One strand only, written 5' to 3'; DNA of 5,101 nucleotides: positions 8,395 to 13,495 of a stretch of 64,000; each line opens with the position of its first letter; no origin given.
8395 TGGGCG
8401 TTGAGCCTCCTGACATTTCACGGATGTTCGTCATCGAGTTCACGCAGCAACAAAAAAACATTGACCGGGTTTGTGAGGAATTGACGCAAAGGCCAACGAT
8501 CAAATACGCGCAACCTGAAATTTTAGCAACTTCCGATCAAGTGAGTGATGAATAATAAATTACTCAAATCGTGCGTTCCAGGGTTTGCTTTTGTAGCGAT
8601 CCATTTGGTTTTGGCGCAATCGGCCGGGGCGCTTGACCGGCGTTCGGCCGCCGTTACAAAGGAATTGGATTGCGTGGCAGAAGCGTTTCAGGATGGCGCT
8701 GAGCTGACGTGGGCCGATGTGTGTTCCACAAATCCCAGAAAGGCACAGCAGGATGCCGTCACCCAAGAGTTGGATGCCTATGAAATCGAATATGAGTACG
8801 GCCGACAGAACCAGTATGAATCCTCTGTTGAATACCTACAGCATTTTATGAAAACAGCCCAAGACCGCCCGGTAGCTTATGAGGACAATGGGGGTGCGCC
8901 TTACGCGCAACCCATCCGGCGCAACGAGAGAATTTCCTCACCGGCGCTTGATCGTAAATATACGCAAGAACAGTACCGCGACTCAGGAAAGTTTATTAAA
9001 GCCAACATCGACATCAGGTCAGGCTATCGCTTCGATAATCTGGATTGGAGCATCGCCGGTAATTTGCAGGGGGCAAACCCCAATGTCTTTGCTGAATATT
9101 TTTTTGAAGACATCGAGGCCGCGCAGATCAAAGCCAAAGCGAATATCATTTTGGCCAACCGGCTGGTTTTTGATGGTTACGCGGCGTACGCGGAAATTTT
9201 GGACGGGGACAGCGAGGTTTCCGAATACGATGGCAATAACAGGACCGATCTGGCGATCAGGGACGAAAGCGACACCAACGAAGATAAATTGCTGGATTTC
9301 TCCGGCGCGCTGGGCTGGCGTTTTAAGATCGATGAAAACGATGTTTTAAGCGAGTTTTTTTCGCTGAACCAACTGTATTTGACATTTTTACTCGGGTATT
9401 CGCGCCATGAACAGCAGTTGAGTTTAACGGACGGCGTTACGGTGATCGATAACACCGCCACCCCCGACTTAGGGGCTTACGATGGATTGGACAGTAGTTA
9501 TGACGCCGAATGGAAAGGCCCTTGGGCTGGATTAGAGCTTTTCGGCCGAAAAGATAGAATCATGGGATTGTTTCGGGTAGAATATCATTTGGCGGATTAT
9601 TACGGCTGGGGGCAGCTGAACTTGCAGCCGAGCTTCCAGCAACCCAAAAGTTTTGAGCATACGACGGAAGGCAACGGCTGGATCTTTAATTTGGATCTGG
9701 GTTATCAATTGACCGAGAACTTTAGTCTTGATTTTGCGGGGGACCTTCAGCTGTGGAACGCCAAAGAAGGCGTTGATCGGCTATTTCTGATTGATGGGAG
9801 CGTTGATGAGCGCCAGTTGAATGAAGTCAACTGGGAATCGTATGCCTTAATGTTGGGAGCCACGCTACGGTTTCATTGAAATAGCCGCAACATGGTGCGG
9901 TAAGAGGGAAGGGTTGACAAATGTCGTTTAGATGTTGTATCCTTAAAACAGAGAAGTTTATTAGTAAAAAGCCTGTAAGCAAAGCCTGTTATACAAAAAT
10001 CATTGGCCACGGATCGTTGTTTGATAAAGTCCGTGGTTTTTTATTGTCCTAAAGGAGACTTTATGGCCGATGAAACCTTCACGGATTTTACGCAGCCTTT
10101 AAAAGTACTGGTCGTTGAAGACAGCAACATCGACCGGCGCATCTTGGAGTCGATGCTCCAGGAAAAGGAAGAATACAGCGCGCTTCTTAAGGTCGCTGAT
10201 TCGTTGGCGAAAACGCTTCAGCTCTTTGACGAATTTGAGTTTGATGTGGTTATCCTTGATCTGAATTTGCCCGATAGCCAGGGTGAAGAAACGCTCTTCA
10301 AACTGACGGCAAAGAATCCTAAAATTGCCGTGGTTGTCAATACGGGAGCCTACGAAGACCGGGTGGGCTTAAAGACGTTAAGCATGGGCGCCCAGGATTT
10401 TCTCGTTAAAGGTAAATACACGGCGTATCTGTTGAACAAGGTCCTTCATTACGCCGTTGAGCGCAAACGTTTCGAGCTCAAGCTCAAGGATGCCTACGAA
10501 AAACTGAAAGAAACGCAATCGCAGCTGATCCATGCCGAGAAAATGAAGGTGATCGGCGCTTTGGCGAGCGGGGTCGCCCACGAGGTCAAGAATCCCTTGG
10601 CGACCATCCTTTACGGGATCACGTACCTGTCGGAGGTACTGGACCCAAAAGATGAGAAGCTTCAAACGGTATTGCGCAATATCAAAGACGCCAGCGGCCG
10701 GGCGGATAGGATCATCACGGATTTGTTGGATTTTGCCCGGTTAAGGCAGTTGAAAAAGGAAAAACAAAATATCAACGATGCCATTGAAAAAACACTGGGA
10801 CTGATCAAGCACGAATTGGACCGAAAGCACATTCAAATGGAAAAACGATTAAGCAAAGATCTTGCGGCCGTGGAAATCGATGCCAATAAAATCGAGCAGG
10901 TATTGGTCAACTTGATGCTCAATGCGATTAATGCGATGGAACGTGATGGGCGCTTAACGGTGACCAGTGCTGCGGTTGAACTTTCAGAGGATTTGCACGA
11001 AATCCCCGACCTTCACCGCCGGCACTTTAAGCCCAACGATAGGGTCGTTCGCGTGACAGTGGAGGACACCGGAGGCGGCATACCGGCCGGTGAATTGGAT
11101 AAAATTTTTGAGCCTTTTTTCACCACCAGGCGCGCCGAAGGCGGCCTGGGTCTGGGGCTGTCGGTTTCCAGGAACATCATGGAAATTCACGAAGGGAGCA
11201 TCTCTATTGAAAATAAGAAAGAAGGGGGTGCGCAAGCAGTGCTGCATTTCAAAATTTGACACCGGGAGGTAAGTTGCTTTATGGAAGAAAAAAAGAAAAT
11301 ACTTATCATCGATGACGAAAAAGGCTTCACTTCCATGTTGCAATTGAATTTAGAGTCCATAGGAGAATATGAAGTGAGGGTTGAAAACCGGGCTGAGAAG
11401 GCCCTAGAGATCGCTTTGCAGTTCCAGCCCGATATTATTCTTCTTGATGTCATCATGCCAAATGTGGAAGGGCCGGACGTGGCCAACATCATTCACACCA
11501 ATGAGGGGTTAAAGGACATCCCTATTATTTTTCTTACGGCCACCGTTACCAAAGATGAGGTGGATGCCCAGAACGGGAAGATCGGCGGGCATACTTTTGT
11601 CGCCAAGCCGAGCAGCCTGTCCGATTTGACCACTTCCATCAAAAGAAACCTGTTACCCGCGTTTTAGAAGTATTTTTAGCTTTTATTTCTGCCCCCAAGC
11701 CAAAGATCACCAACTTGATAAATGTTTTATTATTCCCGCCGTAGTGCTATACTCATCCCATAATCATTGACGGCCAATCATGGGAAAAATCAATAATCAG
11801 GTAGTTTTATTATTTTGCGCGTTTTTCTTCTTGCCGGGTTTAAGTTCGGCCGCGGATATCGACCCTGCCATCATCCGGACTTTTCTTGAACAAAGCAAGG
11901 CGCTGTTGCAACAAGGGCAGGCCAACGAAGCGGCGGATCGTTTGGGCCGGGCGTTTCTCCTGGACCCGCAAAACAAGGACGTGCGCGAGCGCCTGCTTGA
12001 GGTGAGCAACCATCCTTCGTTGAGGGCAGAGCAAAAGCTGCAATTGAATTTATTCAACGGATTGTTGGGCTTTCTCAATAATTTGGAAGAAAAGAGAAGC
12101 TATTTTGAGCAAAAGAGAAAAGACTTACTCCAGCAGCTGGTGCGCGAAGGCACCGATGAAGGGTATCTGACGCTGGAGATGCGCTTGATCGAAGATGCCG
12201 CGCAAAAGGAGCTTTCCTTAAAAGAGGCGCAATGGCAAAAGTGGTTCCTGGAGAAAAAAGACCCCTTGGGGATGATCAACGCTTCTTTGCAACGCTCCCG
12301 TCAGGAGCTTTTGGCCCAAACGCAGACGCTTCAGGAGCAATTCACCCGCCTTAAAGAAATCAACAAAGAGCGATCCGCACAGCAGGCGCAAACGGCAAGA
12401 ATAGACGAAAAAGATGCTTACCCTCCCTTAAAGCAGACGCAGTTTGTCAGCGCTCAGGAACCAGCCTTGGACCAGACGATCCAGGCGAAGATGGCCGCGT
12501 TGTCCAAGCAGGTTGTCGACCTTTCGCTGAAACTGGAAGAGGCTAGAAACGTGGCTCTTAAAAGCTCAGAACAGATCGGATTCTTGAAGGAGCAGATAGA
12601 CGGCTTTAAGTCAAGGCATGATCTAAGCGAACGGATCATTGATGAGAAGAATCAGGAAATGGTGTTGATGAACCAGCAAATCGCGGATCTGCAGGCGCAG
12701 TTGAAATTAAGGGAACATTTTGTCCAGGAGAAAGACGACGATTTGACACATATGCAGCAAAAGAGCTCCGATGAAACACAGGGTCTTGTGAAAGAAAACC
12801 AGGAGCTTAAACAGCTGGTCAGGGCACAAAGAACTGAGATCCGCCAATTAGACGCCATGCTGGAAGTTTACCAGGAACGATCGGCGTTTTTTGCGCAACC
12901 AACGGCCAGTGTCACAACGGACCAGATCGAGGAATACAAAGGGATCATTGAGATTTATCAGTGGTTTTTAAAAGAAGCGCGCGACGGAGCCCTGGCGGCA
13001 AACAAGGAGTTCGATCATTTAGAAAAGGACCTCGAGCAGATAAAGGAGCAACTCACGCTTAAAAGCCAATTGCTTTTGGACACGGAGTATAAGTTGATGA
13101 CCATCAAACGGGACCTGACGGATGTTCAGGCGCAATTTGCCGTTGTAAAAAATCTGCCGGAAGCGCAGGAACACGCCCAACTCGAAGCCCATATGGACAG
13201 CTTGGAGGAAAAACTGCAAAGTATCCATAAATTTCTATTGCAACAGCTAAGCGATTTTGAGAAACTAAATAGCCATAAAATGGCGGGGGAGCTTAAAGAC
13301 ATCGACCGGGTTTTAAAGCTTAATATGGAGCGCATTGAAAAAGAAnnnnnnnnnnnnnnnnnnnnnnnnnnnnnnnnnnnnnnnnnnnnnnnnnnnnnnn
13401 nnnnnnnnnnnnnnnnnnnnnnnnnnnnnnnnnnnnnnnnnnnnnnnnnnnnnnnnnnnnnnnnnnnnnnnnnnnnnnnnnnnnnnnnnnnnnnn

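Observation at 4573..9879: Giant Cys-repeat subtilase followed by a free-standing paralog of its own propeptide and an outer-membrane-like protein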

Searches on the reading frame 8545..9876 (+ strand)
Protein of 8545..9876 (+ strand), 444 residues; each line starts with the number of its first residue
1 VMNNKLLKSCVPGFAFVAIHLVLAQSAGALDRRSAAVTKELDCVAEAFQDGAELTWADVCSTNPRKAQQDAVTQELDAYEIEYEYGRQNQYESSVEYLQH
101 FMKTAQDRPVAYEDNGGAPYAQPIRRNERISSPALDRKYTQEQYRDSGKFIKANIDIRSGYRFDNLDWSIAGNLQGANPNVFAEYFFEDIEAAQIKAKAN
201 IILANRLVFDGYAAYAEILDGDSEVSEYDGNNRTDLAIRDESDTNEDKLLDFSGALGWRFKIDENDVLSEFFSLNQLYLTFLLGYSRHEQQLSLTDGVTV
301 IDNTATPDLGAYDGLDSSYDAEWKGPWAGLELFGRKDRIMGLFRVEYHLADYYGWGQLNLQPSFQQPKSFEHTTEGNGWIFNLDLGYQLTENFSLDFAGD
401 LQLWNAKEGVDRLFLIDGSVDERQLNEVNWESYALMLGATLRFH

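Call 7: search_protein_families(library=pfam, proteins=[window:8545-9876:+], max_evalue=1)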
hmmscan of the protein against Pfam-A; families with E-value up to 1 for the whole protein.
window:8545-9876:+ (444 aa): 2 families
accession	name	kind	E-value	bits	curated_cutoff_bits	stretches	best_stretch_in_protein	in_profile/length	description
PF17251.8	Pom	-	5.8e-47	160.8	22.4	1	157-438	2-280/285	Protochlamydia outer membrane protein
PF19164.5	DUF5846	-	0.078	13.4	27.7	1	178-231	43-96/117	Family of unknown function (DUF5846)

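Call 8: search_protein_families(library=ncbifam, proteins=[window:8545-9876:+], max_evalue=1)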
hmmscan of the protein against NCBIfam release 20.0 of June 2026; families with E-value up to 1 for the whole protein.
window:8545-9876:+ (444 aa): 0 families

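Call 52: find_related_loci(query=A3, collection=metagenome_contigs, flank=7000)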
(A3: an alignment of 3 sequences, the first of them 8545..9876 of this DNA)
Query A3 (444 aa) in metagenome_contigs; peptide patterns used: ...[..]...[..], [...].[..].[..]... (x = any residue, [..] = any of these).
292 stretches matched a pattern; 112 encode a relative of the query (tblastn E <= 1e-3); the best 80 are kept; 80 distinct loci.
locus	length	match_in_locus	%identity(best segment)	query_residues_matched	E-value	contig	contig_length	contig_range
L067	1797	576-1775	37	12-443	3e-86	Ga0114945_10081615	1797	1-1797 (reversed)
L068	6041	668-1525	43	151-443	1e-70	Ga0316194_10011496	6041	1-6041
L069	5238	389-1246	42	151-443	2e-69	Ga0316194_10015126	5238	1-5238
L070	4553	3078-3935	42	151-443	3e-69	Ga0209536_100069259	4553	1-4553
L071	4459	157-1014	42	151-443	3e-69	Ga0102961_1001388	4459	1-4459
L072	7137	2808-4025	34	29-443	8e-69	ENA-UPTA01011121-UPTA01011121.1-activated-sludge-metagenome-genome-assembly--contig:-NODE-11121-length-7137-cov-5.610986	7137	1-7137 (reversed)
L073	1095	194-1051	43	151-443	5e-74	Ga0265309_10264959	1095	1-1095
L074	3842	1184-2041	41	151-443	3e-68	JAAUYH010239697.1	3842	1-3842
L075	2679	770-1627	42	151-443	6e-69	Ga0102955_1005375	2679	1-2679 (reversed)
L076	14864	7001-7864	40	149-443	2e-67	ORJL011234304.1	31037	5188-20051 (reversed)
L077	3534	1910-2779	41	151-443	9e-68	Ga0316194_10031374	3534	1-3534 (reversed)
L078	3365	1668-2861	33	30-443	1e-66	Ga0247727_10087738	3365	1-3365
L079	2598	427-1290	40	149-443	7e-67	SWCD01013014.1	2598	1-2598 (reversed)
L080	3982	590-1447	41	151-443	5e-66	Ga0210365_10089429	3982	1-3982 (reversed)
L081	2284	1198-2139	39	121-443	6e-67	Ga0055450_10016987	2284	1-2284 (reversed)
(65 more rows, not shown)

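Call 63: list_cluster_members(proteins=[P0139, P0006, window:8548-9876:+, window:13335-14846:+])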
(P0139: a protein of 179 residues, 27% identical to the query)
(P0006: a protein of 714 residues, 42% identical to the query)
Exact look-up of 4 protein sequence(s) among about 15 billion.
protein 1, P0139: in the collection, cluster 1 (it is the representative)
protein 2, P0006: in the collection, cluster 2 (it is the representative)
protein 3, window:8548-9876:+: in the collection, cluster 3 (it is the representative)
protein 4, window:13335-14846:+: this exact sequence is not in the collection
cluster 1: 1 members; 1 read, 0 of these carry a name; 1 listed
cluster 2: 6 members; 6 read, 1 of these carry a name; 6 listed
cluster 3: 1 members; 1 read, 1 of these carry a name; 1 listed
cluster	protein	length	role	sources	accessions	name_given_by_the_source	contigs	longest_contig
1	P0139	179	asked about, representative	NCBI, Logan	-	-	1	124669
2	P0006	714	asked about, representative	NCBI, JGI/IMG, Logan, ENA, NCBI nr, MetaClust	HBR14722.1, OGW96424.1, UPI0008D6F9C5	MAG TPA: hypothetical protein DD723_04145 [Candidatus Omnitrophica bacterium] | MAG: hypothetical protein A2Z81_00155 [Omnitrophica WOR_2 bacterium GWA2_45_18] | status=active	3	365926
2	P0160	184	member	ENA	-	-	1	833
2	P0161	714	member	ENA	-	-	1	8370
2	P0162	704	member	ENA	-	-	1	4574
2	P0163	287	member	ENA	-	-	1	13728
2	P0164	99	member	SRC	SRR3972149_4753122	-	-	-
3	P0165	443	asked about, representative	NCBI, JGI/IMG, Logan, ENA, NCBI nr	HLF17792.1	MAG TPA: hypothetical protein VI749_02745 [Candidatus Omnitrophota bacterium] | hypothetical protein [Candidatus Omnitrophota bacterium]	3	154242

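Call 77: search_solved_structures(query=A4, max_evalue=10)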
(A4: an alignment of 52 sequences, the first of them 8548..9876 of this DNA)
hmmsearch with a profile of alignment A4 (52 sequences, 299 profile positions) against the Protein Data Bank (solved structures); distinct sequences matched with E-value up to 10: 0.

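Call 92: predict_structure(protein=window:8548-9876:+)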
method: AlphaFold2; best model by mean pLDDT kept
length: 443 residues; sequences in the alignment: 1
mean_pLDDT: 30.5   pTM: 0.19
mean pLDDT of the five models: 30.5, 27.0, 24.9, 24.7, 24.5
residues with pLDDT >= 90: 0; 70-90: 0; 50-70: 0; < 50: 443
segments of 3 or more residues with pLDDT < 50: 1-443
pLDDT, mean of each block of 10 residues (from residue 1): 31 39 34 38 38 36 34 31 32 35 28 27 25 27 29 25 27 28 30 33 35 35 33 31 34 27 28 32 27 26 26 31 30 28 29 26 32 32 32 28 29 29 31 27 24
secondary structure, 60 per line:
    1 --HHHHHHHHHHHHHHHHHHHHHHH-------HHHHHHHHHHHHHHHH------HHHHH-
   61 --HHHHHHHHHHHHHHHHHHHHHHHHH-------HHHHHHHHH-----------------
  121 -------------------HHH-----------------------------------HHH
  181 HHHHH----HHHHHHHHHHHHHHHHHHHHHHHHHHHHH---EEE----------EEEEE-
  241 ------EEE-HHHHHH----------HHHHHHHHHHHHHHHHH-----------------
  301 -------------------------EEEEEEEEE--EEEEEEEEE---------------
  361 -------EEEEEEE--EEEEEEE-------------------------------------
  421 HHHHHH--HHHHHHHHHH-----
elements in order: H3-25 H33-48 H55-59 H63-87 H95-103 H178-185 H190-218 E222-224 E235-239 E247-249 H251-256 H267-283 E326-334 E337-345 E368-374 E377-383 H421-426 H429-438

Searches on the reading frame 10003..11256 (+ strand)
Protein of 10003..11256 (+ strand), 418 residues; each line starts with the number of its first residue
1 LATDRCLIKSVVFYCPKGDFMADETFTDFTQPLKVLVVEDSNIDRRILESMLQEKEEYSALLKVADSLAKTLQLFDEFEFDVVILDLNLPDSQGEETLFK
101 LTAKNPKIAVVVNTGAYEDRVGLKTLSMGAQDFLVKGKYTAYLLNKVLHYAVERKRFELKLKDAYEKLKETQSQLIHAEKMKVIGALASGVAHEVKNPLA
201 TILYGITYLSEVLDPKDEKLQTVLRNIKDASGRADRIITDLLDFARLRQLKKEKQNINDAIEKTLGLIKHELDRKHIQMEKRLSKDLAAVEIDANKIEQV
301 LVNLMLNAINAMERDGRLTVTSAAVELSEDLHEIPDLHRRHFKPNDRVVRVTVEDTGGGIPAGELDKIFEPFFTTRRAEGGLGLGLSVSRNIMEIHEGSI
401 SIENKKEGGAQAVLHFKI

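Call 10: search_protein_families(library=pfam, proteins=[window:10003-11256:+], max_evalue=0.01)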
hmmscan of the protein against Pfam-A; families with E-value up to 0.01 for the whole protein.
window:10003-11256:+ (418 aa): 3 families
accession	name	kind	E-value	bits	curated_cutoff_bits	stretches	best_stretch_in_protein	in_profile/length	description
PF02518.31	HATPase_c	-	2.9e-21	76.4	26.4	1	293-417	2-108/111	Histidine kinase-, DNA gyrase B-, and HSP90-like ATPase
PF00072.30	Response_reg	-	4.6e-18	65.8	30.2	1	35-143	1-106/111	Response regulator receiver domain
PF00512.31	HisKA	-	1e-11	45.1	26.9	1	186-249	4-65/66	His Kinase A (phospho-acceptor) domain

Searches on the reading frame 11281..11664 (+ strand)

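Call 10: search_protein_families(library=pfam, proteins=[window:11281-11664:+], max_evalue=0.01)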
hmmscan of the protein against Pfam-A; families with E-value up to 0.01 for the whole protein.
window:11281-11664:+ (128 aa): 1 family
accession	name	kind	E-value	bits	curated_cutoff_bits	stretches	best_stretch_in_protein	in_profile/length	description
PF00072.30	Response_reg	-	4.4e-19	69.1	30.2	1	7-120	1-110/111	Response regulator receiver domain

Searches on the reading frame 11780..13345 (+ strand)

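Call 10: search_protein_families(library=pfam, proteins=[window:11780-13345:+], max_evalue=0.01)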
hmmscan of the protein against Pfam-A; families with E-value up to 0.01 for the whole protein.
window:11780-13345:+ (522 aa): 1 family
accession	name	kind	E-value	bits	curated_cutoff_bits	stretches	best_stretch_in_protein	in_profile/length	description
PF14559.12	TPR_19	-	0.0087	16.8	25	0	42-72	1-31/68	Tetratricopeptide repeat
